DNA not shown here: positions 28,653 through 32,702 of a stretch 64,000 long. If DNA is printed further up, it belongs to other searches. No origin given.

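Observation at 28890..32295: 1249-aa cargo protein is an end-to-end tandem duplication of a ~580-aa unit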

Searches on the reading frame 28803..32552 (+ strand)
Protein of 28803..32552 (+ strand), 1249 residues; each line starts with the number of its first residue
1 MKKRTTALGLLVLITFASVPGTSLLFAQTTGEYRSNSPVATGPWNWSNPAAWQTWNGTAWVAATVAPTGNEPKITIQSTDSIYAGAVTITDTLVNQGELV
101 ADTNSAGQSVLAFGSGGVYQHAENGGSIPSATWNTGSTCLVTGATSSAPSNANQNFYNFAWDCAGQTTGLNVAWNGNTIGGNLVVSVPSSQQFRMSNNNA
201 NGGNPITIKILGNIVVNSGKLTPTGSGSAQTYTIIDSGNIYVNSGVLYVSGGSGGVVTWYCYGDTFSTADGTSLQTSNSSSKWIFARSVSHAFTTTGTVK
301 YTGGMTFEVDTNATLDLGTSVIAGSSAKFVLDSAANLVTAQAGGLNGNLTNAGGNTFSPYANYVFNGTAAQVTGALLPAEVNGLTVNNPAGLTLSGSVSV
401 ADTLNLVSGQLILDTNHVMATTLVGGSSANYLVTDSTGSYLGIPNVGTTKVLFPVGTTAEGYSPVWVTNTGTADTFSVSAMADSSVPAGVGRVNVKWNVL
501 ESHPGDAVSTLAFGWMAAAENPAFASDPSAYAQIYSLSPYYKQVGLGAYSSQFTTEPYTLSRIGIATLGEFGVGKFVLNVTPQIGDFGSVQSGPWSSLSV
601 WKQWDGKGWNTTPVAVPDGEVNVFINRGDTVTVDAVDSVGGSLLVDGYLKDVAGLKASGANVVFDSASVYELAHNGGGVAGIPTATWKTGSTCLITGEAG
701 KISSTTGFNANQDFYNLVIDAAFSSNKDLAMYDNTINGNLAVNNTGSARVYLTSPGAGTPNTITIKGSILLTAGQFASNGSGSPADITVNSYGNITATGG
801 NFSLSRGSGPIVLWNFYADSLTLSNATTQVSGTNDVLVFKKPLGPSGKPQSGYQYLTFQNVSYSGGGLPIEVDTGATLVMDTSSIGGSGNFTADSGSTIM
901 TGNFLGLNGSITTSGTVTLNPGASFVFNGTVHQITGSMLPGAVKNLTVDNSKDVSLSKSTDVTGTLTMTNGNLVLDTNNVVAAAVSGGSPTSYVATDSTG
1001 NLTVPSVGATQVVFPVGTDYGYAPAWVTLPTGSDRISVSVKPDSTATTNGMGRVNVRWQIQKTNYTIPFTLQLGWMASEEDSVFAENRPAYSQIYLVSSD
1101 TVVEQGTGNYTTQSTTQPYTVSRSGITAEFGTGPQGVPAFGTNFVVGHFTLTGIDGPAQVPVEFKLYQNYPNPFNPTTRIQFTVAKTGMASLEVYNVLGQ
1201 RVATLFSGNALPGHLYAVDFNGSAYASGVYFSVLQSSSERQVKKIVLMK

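Call 9: search_protein_families(library=pfam, proteins=[window:28803-32552:+], max_evalue=0.1)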
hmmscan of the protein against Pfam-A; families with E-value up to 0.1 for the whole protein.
window:28803-32552:+ (1249 aa): 2 families
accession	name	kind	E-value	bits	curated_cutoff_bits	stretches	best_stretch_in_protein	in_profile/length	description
PF18962.6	Por_Secre_tail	-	8.1e-08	32.9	27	1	1170-1246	2-74/75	Secretion system C-terminal sorting domain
PF10162.14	G8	-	0.007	16.7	22.9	0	612-649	5-41/124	G8 domain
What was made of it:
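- On G8 domain (PF10162): The 1249-aa protein scores 16.7 bits against 22.9, covering profile positions 5-41 of 124 (call 9).
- Closest known: G8 domain plus beta-helix ectodomains. Different: The 1249-aa protein itself is below threshold (16.7 against 22.9 bits, call 9).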

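Call 10: search_protein_families(library=ncbifam, proteins=[window:28803-32552:+], max_evalue=0.1)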
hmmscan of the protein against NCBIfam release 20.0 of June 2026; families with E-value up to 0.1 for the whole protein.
window:28803-32552:+ (1249 aa): 2 families
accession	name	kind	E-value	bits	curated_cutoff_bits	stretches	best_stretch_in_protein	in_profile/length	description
TIGR04183.1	Por_Secre_tail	domain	9.7e-09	35.1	23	1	1170-1246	2-70/72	T9SS type A sorting domain-containing protein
NF052323.1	T9SSA_dep_M6i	equivalog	6.7e-05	21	600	1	1169-1244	960-1035/1043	T9SS-dependent M6-like inactivated metalloprotease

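Call 14: search_solved_structures(query=window:28890-32252:+, max_evalue=1, show_alignments=2)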
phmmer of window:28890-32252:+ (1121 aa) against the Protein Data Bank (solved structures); distinct sequences matched with E-value up to 1: 2.
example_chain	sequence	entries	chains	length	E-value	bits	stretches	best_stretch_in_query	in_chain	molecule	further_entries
7nmu_DDD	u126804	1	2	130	0.081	13.9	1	986-1086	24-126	Nanobody 2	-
9eyd_B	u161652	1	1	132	0.52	11.3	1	993-1055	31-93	Nanobody CA5755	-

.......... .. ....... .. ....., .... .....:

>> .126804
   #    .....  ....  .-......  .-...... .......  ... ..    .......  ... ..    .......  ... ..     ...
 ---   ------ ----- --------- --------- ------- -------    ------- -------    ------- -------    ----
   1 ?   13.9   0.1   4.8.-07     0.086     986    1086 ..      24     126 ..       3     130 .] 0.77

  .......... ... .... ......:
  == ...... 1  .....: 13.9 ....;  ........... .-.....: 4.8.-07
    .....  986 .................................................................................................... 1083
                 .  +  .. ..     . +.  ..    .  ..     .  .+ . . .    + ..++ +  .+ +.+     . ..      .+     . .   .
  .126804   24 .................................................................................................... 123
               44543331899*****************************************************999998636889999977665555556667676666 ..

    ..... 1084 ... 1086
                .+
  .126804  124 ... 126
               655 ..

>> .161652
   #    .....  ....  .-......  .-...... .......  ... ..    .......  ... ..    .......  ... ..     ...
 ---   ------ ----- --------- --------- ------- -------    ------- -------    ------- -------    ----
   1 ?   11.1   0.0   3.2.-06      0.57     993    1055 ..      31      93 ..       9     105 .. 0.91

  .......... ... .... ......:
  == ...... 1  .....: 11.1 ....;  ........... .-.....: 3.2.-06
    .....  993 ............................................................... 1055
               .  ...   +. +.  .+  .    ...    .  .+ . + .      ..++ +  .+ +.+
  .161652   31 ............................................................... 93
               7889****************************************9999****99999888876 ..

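Call 15: find_homologous_proteins(query=window:28890-32252:+, max_evalue=0.00001)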
Query window:28890-32252:+ (1121 aa): 108 proteins with E <= 0.00001 among 8000 candidates.
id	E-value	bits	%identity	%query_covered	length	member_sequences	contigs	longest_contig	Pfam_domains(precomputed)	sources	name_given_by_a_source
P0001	0.0e+0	2442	100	100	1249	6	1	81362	PF18962.8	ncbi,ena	-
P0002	0.0e+0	1632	70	100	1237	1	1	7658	PF18962.8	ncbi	-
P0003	0.0e+0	1442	64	98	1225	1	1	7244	PF18962.8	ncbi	-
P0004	0.0e+0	1434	56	100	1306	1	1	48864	PF10162.15,PF18962.8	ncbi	-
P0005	0.0e+0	1423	55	98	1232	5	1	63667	PF18962.8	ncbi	-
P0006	0.0e+0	1315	60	100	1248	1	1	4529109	PF18962.8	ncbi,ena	-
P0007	0.0e+0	1276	58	98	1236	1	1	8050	PF18962.8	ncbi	-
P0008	0.0e+0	1249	63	84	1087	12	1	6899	PF18962.8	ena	-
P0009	0.0e+0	1226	56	100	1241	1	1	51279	PF18962.8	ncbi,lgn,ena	-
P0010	0.0e+0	1221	63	84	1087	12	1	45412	PF18962.8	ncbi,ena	-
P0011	0.0e+0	1164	49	100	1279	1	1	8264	PF10162.15,PF18962.8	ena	-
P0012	4.8e-293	993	39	98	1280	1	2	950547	PF18962.8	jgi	jgi:hypothetical protein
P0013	2.7e-290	984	60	73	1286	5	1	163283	PF10162.15,PF18962.8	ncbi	-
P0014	1.8e-206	707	42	45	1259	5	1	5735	PF18962.8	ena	-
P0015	8.2e-206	704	39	98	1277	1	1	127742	PF18962.8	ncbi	-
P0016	1.5e-205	703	59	51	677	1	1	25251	PF18962.8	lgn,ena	-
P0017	5.0e-193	662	38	35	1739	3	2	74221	PF18962.8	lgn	-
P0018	3.2e-191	656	34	34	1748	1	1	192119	PF18962.8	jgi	jgi:hypothetical protein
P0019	1.7e-187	644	38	34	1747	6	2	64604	PF18962.8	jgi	jgi:hypothetical protein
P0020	5.8e-176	606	38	32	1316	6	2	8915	PF18962.8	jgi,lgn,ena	-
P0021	2.0e-174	600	41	64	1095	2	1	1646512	PF18962.8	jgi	jgi:hypothetical protein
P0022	6.6e-170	586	34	84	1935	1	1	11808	PF18962.8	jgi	jgi:hypothetical protein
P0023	2.3e-163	564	33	84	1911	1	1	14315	PF18962.8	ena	-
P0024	4.8e-160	553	37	34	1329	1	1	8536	PF18962.8,PF13860.13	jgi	jgi:hypothetical protein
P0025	3.1e-157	544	40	44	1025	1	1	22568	PF18962.8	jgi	jgi:Secretion system C-terminal sorting domain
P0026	1.5e-156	541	39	68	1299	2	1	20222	PF18962.8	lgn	-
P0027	6.3e-155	536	46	44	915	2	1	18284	PF18962.8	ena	-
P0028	4.6e-149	516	43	44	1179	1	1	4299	PF18962.8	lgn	-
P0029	6.1e-134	466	40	44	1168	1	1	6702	PF10162.15,PF18962.8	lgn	-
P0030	1.4e-132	462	43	44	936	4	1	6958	PF18962.8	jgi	-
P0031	1.5e-132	462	35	33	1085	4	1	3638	PF18962.8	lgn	-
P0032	1.2e-128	449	38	44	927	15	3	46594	PF18962.8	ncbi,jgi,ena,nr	ncbi:MAG TPA: T9SS type A sorting domain-containing protein [Bacteroidota bacterium]|nr:T9SS type A 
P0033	1.3e-122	429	37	30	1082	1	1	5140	PF18962.8,PF13860.13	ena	-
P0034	3.9e-121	424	36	32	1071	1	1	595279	PF18962.8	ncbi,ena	-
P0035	1.9e-119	418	45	26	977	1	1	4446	PF18962.8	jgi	jgi:hypothetical protein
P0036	3.1e-119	418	37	45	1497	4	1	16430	PF18962.8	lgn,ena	-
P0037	3.9e-115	404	47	26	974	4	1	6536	PF18962.8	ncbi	-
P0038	3.9e-114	401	36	42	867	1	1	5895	PF18962.8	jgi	jgi:hypothetical protein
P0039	6.5e-113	397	42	32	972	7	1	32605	PF18962.8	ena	-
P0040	1.3e-109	386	46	26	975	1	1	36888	PF18962.8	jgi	-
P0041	1.0e-108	383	43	24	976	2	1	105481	PF18962.8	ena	-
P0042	8.7e-107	377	45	45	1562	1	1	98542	PF10162.15,PF18962.8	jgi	jgi:hypothetical protein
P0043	1.1e-106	376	33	84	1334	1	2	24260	PF18962.8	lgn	-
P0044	8.9e-105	370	40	34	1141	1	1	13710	PF18962.8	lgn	-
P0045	9.8e-105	370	42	47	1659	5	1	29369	PF01095.26,PF18962.8,PF00041.28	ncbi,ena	-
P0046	1.3e-103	366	45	44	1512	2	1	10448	PF18962.8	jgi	jgi:hypothetical protein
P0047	3.5e-102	361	42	48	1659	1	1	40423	PF01095.26,PF18962.8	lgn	-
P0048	7.0e-101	357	33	49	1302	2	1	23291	PF00754.32,PF22633.4,PF18962.8,PF04616.21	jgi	jgi:xylan 1,4-beta-xylosidase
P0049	3.4e-100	355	33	50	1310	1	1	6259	PF00754.32,PF22633.4,PF18962.8,PF13860.13,PF04616.21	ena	-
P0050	7.9e-100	353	35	50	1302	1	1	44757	PF00754.32,PF22633.4,PF18962.8,PF04616.21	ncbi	-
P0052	1.5e-91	326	34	51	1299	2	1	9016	PF00754.32,PF22633.4,PF18962.8,PF04616.21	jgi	jgi:xylan 1,4-beta-xylosidase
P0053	1.8e-90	322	35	49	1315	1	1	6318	PF00754.32,PF22633.4,PF18962.8,PF00041.28,PF04616.21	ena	-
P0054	2.9e-90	322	34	38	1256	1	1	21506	PF00754.32,PF22633.4,PF18962.8,PF04616.21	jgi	jgi:xylan 1,4-beta-xylosidase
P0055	1.3e-88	316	35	35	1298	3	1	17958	PF00754.32,PF22633.4,PF18962.8,PF04616.21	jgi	jgi:hypothetical protein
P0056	2.3e-87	312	32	49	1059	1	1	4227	PF00331.27,PF18962.8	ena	-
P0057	3.2e-87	312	35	35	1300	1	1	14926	PF00754.32,PF22633.4,PF18962.8,PF04616.21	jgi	jgi:xylan 1,4-beta-xylosidase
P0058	3.2e-84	302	34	49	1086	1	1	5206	PF00331.27,PF18962.8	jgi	jgi:endo-1,4-beta-xylanase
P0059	1.1e-83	300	30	49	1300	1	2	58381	PF00754.32,PF22633.4,PF18962.8,PF04616.21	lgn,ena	-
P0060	1.1e-82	297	37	33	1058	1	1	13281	PF00331.27,PF18962.8,PF13860.13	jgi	-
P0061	4.3e-82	295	37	34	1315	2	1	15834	PF00754.32,PF22633.4,PF18962.8,PF04616.21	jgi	jgi:xylan 1,4-beta-xylosidase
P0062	3.0e-81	292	33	49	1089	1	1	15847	PF00331.27,PF18962.8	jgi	jgi:endo-1,4-beta-xylanase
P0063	8.1e-81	291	38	27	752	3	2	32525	PF18962.8,PF13860.13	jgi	jgi:hypothetical protein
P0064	1.3e-80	290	33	48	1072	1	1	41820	PF00331.27,PF18962.8,PF13860.13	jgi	-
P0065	1.5e-78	283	33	43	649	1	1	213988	PF18962.8,PF13860.13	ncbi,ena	-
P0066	1.8e-72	263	40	44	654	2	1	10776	PF18962.8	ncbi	-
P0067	8.0e-71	257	40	34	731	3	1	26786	PF18962.8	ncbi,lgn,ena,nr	ncbi:MAG TPA: T9SS type A sorting domain-containing protein [Bacteroidota bacterium]|nr:T9SS type A 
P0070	8.4e-56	208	29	49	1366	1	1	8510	PF18962.8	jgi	jgi:hypothetical protein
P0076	9.4e-54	201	38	34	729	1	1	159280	PF18962.8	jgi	jgi:hypothetical protein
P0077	2.4e-53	200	29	34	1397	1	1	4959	PF18962.8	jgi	jgi:hypothetical protein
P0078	9.9e-53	198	36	26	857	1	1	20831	PF18962.8,PF13860.13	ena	-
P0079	2.3e-52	196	37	36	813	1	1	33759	PF18962.8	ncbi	-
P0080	3.8e-52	196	39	34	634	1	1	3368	PF13585.13,PF18962.8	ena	-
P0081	2.3e-48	183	35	36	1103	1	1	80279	PF18962.8,PF13860.13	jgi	jgi:hypothetical protein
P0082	7.3e-46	175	38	34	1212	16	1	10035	PF13287.13,PF18962.8,PF13290.14,PF18942.6,PF13860.13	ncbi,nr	ncbi:MAG: chitobiase/beta-hexosaminidase C-terminal domain-containing protein, partial [Candidatus M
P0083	1.0e-45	174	37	28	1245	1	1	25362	PF18962.8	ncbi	-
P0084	1.5e-44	170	39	26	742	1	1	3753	PF18962.8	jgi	-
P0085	1.5e-43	167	49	21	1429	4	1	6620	PF01095.26,PF18962.8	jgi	jgi:pectin methylesterase-like acyl-CoA thioesterase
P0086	1.3e-42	164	41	28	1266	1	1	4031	PF16974.12,PF01095.26,PF18962.8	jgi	jgi:pectin methylesterase-like acyl-CoA thioesterase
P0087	1.8e-38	150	33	33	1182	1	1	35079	PF18962.8,PF13860.13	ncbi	ncbi:MAG: FlgD immunoglobulin-like domain containing protein [Ignavibacteriaceae bacterium]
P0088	3.6e-34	136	31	36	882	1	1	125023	PF13585.13,PF18962.8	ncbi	-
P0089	3.9e-34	136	38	29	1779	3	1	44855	PF01095.26,PF18962.8,PF18998.7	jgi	jgi:pectin methylesterase-like acyl-CoA thioesterase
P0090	1.5e-29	121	30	37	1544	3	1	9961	PF01095.26,PF18962.8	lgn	-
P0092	3.5e-26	110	33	37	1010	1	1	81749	PF18962.8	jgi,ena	-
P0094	4.3e-23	99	34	30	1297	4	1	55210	PF18962.8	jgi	jgi:hypothetical protein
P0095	2.8e-22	97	32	29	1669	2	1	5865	PF18962.8,PF19081.7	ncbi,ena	-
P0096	5.0e-22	96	29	38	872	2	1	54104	PF18962.8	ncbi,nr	ncbi:MAG: T9SS type A sorting domain-containing protein [Bacteroidetes bacterium]|nr:T9SS type A sor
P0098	3.6e-19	86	34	29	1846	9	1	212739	PF18962.8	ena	-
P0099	3.7e-18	83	28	45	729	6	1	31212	PF18962.8,PF13860.13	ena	-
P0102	2.1e-15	74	33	30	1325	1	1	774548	PF18962.8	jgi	jgi:hypothetical protein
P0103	1.2e-13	68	32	35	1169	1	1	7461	PF12951.14,PF18962.8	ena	-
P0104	1.1e-11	62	28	33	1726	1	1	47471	PF18962.8,PF19081.7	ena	-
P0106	2.3e-10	57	35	27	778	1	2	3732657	PF18962.8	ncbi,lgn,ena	-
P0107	4.7e-7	46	50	7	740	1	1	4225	PF18962.8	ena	-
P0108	9.9e-7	45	27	34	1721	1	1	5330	PF18962.8,PF19081.7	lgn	-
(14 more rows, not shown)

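Call 19: find_encoding_contigs(protein=P0001, flank=3000, max_places=3)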
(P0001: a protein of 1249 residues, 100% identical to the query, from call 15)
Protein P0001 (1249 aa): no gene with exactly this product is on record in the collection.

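Call 20: find_encoding_contigs(protein=P0006, flank=10000, max_places=2)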
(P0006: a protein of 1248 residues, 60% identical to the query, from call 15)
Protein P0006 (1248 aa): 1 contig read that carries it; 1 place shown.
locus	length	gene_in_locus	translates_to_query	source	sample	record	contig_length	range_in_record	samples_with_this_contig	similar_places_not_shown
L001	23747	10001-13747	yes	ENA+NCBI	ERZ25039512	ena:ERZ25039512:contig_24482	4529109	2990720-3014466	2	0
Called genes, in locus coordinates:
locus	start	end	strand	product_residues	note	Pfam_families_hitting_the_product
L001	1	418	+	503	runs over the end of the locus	PF02610:AraA_N, PF24856:AraA_central, PF11762:Arabinose_Iso_C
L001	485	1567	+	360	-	PF08240:ADH_N, PF16912:Glu_dehyd_C, PF00107:ADH_zinc_N, PF13602:ADH_zinc_N_2 (weak)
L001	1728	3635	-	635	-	PF22848:ASD1_dom, PF06964:Alpha-L-AF_C, PF07691:PA14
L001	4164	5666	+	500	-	PF00370:FGGY_N, PF02782:FGGY_C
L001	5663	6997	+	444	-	PF27526:XylA2_C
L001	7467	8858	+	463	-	PF01095:Pectinesterase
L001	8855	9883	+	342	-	PF00135:COesterase, PF20434:BD-FAE, PF07859:Abhydrolase_3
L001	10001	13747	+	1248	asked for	PF18962:Por_Secre_tail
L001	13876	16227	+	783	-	PF18962:Por_Secre_tail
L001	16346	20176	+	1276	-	PF01095:Pectinesterase, PF18962:Por_Secre_tail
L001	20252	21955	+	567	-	PF12708:Pect-lyase_RHGA_epim, PF00295:Glyco_hydro_28, PF13229:Beta_helix (weak)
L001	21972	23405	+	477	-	PF12708:Pect-lyase_RHGA_epim (faint), PF00295:Glyco_hydro_28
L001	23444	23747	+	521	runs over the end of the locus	PF07602:DUF1565 (weak), PF22842:Pel9A-like_beta_helix, PF13229:Beta_helix, PF18962:Por_Secre_tail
